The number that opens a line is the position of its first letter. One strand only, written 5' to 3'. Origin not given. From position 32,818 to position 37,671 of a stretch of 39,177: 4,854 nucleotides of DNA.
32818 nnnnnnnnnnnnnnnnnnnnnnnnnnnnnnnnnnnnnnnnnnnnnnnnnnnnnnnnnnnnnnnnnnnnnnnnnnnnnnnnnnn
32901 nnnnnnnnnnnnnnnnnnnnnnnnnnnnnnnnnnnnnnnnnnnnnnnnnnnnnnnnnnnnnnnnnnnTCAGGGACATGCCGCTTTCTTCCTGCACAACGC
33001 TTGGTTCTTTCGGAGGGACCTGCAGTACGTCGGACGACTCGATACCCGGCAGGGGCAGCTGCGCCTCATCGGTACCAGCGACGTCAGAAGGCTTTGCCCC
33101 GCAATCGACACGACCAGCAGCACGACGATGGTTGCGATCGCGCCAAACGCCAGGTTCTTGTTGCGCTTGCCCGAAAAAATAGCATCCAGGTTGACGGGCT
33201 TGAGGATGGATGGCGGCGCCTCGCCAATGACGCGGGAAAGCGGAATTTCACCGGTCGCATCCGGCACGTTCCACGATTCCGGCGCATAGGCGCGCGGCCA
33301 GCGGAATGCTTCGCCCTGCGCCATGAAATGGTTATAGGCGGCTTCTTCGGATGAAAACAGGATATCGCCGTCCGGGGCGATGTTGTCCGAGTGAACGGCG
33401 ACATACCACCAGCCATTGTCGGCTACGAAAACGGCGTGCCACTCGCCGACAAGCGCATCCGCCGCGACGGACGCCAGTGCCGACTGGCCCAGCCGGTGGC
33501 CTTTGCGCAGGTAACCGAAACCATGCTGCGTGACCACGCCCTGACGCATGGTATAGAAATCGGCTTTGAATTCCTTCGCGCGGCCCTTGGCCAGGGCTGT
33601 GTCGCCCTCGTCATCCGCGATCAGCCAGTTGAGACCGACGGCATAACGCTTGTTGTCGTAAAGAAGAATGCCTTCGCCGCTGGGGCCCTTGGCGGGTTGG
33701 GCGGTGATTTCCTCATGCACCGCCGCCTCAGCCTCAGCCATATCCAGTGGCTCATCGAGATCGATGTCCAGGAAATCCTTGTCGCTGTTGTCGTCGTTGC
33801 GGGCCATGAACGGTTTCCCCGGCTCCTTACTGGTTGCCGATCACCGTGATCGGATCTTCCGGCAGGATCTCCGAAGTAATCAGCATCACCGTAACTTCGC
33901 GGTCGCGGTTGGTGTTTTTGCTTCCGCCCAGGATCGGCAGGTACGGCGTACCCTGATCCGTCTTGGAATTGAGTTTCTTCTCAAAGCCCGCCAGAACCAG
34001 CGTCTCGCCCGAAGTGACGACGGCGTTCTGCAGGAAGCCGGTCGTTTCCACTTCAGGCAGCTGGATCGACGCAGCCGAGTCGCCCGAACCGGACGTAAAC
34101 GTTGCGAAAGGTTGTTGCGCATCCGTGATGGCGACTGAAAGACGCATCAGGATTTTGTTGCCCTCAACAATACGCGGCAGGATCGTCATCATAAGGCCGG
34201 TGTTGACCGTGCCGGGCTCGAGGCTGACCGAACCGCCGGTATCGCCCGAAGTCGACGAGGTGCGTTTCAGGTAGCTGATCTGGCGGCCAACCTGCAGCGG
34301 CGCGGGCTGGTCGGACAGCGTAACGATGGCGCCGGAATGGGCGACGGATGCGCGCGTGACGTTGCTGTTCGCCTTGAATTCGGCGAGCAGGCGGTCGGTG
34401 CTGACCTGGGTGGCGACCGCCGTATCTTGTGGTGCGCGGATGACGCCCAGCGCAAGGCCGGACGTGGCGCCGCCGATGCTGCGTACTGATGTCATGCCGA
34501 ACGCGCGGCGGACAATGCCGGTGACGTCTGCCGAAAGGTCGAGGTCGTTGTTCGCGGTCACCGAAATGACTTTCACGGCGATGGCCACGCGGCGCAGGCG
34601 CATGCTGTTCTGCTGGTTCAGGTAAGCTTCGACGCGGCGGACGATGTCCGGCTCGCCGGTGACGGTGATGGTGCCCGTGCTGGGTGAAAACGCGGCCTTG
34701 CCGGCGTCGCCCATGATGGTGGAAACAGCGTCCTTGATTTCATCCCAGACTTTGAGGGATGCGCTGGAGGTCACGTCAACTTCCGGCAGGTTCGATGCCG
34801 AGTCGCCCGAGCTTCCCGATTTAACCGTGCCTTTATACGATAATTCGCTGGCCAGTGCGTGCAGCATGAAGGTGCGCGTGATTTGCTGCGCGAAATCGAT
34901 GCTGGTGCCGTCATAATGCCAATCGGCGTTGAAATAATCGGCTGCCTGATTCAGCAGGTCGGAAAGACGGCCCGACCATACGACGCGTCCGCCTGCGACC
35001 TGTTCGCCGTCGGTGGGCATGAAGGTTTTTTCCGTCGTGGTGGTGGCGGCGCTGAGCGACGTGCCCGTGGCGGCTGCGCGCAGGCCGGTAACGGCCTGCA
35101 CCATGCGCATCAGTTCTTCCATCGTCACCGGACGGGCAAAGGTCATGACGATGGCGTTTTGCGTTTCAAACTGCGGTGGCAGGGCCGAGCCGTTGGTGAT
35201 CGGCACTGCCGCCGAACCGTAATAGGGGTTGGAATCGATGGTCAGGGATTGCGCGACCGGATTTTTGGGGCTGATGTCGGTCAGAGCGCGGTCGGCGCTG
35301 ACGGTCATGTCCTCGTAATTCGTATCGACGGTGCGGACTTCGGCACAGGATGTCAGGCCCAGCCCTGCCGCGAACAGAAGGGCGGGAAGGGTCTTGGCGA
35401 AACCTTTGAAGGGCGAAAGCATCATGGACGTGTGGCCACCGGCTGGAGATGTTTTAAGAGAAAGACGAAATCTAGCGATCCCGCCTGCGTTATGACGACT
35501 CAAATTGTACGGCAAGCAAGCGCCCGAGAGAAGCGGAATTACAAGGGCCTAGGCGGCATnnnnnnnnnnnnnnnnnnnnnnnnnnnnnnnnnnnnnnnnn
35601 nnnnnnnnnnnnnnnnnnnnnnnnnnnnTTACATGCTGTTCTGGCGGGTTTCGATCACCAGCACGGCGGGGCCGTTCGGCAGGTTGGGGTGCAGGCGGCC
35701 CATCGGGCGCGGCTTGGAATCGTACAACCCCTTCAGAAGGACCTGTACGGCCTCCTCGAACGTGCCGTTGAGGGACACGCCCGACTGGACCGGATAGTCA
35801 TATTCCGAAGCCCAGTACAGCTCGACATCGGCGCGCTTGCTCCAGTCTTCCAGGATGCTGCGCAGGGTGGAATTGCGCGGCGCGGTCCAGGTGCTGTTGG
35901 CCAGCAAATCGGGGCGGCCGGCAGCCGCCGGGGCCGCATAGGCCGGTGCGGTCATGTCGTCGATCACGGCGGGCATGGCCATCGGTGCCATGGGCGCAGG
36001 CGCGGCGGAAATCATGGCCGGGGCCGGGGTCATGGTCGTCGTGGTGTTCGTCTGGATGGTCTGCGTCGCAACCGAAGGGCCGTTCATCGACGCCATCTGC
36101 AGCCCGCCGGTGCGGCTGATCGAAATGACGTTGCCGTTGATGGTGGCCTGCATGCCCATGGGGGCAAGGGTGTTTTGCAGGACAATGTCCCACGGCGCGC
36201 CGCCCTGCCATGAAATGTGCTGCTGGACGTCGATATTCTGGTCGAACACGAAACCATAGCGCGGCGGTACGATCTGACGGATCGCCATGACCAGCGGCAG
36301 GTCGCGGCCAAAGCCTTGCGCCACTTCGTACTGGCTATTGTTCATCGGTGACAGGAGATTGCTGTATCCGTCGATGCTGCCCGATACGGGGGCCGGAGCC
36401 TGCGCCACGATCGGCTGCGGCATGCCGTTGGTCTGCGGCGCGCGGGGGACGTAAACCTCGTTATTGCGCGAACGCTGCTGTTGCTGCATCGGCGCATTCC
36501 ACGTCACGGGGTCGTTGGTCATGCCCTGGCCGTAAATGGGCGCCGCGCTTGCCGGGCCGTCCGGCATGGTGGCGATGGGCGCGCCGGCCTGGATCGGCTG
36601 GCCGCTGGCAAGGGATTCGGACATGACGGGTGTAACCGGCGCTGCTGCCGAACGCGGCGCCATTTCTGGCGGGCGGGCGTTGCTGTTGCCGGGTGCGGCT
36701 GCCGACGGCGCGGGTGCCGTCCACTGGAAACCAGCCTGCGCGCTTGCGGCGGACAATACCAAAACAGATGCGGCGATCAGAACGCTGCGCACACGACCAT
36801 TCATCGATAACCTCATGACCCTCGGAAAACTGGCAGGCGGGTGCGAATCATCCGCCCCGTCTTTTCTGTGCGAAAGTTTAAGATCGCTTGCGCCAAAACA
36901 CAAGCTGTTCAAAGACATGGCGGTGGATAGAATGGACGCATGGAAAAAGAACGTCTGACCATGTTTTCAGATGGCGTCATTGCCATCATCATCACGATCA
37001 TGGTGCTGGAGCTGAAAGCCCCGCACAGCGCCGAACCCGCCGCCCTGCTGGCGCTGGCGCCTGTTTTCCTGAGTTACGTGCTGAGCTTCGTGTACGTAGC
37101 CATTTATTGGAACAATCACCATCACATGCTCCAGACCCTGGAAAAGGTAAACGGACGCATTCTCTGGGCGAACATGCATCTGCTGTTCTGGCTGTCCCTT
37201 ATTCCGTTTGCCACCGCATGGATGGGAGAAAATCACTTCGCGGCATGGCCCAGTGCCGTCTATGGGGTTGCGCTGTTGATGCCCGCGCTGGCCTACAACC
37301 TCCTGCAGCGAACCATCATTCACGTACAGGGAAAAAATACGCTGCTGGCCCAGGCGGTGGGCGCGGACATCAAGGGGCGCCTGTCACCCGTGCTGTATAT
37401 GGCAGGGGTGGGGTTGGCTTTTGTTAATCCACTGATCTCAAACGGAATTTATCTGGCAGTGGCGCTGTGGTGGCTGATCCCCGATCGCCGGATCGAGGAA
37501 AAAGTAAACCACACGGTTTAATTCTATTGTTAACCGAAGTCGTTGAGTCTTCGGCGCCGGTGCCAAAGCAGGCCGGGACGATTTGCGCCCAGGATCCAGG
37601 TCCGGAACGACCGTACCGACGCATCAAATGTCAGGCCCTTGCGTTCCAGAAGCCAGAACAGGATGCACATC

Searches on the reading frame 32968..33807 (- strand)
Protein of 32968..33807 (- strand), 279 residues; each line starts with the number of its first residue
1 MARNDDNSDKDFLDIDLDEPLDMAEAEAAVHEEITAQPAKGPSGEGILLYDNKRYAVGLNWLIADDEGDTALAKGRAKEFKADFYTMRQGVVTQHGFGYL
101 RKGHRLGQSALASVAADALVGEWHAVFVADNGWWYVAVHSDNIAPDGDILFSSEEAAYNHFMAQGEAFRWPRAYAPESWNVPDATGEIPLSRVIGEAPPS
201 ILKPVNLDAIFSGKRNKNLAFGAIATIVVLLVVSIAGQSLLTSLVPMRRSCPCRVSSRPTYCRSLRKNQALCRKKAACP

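Call 5: search_protein_families(library=ncbifam, proteins=[window:32968-33807:-], max_evalue=0.01)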
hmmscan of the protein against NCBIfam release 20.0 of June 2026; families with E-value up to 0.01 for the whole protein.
window:32968-33807:- (279 aa): 0 families

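Call 6: search_protein_families(library=pfam, proteins=[window:32968-33807:-], max_evalue=0.01)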
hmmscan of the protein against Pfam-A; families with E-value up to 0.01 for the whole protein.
window:32968-33807:- (279 aa): 1 family
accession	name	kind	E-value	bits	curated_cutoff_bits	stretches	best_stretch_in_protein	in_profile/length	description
PF06864.17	PAP_PilO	-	1.2e-05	24.8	26.7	1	58-197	4-154/419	Pilin accessory protein (PilO)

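Call 84: search_protein_families(library=ncbifam, proteins=[window:32968-33807:-], max_evalue=0.01)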
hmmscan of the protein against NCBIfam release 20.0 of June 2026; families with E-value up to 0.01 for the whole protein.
window:32968-33807:- (279 aa): 0 families

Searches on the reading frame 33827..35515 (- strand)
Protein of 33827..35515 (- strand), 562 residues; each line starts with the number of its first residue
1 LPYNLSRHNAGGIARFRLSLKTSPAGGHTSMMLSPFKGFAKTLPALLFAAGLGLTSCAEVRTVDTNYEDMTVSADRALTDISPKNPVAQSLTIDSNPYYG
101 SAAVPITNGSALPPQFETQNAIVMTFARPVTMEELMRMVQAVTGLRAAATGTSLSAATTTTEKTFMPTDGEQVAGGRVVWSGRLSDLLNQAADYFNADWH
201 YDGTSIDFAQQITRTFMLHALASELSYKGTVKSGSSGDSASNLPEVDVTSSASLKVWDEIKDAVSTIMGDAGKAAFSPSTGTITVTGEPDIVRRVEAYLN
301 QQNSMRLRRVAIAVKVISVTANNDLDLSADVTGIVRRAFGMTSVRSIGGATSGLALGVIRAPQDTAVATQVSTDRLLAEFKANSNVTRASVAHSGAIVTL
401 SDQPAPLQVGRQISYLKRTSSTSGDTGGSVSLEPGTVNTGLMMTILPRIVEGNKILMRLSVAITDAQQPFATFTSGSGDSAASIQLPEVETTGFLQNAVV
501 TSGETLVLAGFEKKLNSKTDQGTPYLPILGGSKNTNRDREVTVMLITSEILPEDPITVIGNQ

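Call 5: search_protein_families(library=ncbifam, proteins=[window:33827-35515:-], max_evalue=0.01)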
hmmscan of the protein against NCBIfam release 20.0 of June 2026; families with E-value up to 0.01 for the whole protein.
window:33827-35515:- (562 aa): 8 families
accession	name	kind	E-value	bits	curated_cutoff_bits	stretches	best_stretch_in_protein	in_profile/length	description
TIGR02520.1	pilus_B_mal_scr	equivalog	2.2e-61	208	287.65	1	149-547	97-510/513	PilN family type IVB pilus formation outer membrane protein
TIGR02519.1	pilus_MshL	equivalog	1.4e-22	80.1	250.2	1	278-530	5-266/290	pilus (MSHA type) biogenesis protein MshL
TIGR02516.1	type_III_yscC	equivalog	2e-16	59.6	238.45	1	268-550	195-460/463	type III secretion system outer membrane ring subunit SctC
TIGR02517.1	type_II_gspD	equivalog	1.2e-11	43.8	351.35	1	353-551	394-590/600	type II secretion system secretin GspD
TIGR02515.1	IV_pilus_PilQ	subfamily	1.1e-09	37.7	284.35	1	262-527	125-400/428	type IV pilus secretin PilQ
NF011873.0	PRK15346.1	equivalog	1.1e-07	30.9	524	1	302-535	265-475/499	EscC/YscC/HrcC family type III secretion system outer membrane ring protein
NF010083.0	PRK13568.1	equivalog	1.3e-05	24.2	554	1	253-547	133-413/419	DNA uptake porin HofQ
NF042912.1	Amuc_1098_fam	equivalog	0.0015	16.6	750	1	268-360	421-511/805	Amuc_1098 family type IV pilus outer membrane protein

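Call 6: search_protein_families(library=pfam, proteins=[window:33827-35515:-], max_evalue=0.01)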
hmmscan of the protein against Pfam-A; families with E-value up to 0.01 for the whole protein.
window:33827-35515:- (562 aa): 4 families
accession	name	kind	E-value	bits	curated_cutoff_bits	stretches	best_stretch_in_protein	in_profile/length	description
PF00263.26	Secretin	-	8.1e-19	68.3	27.5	1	385-551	4-168/169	Bacterial type II and III secretion system protein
PF03958.22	Secretin_N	-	0.0001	22.9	28.2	0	259-301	13-62/69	Bacterial type II/III secretion system short domain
PF23248.1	KH_PARP14_2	-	0.0023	18.1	27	0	253-300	9-56/72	PARP14, second type I KH domain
PF07655.18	Secretin_N_2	-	0.0058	17.6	23.4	0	232-279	40-89/91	Secretin N-terminal domain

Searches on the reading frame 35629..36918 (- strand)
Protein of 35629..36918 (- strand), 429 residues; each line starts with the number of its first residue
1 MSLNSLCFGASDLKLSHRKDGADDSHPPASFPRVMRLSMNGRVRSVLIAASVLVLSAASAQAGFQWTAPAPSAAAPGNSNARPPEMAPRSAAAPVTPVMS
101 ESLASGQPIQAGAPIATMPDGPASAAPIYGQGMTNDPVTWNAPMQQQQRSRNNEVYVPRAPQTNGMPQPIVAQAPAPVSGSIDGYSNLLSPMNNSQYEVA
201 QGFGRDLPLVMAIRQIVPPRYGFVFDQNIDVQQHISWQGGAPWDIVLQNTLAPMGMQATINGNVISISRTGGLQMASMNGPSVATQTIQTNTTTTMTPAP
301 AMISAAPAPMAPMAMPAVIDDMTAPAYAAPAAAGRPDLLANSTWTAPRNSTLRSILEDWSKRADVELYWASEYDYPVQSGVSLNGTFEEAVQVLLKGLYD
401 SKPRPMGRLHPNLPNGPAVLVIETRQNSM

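Call 5: search_protein_families(library=ncbifam, proteins=[window:35629-36918:-], max_evalue=0.01)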
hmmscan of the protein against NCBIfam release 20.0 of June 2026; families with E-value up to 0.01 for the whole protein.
window:35629-36918:- (429 aa): 0 families

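Call 6: search_protein_families(library=pfam, proteins=[window:35629-36918:-], max_evalue=0.01)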
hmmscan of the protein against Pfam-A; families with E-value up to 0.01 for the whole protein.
window:35629-36918:- (429 aa): 1 family
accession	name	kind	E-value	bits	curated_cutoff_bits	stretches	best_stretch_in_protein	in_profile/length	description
PF10671.14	TcpQ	-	4e-12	46.5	27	1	343-422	2-78/80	Toxin co-regulated pilus biosynthesis protein Q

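Call 84: search_protein_families(library=ncbifam, proteins=[window:35629-36918:-], max_evalue=0.01)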
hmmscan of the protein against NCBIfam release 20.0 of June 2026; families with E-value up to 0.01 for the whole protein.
window:35629-36918:- (429 aa): 0 families

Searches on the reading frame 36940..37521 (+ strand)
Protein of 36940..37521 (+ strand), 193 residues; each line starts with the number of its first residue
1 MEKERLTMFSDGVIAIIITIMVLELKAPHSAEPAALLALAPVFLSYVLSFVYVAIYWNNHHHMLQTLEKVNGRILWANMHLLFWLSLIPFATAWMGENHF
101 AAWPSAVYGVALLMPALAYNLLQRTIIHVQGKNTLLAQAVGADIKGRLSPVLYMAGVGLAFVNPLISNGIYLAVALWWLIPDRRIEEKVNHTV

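Call 6: search_protein_families(library=pfam, proteins=[window:36940-37521:+], max_evalue=0.01)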
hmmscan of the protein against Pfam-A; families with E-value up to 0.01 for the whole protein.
window:36940-37521:+ (193 aa): 1 family
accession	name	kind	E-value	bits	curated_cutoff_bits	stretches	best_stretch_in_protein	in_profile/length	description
PF06736.16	TMEM175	-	9.8e-32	109.7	25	1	5-89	1-88/88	Endosomal/lysosomal potassium channel TMEM175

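Call 84: search_protein_families(library=ncbifam, proteins=[window:36940-37521:+], max_evalue=0.01)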
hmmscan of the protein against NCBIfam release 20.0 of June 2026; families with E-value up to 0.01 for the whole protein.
window:36940-37521:+ (193 aa): 0 families
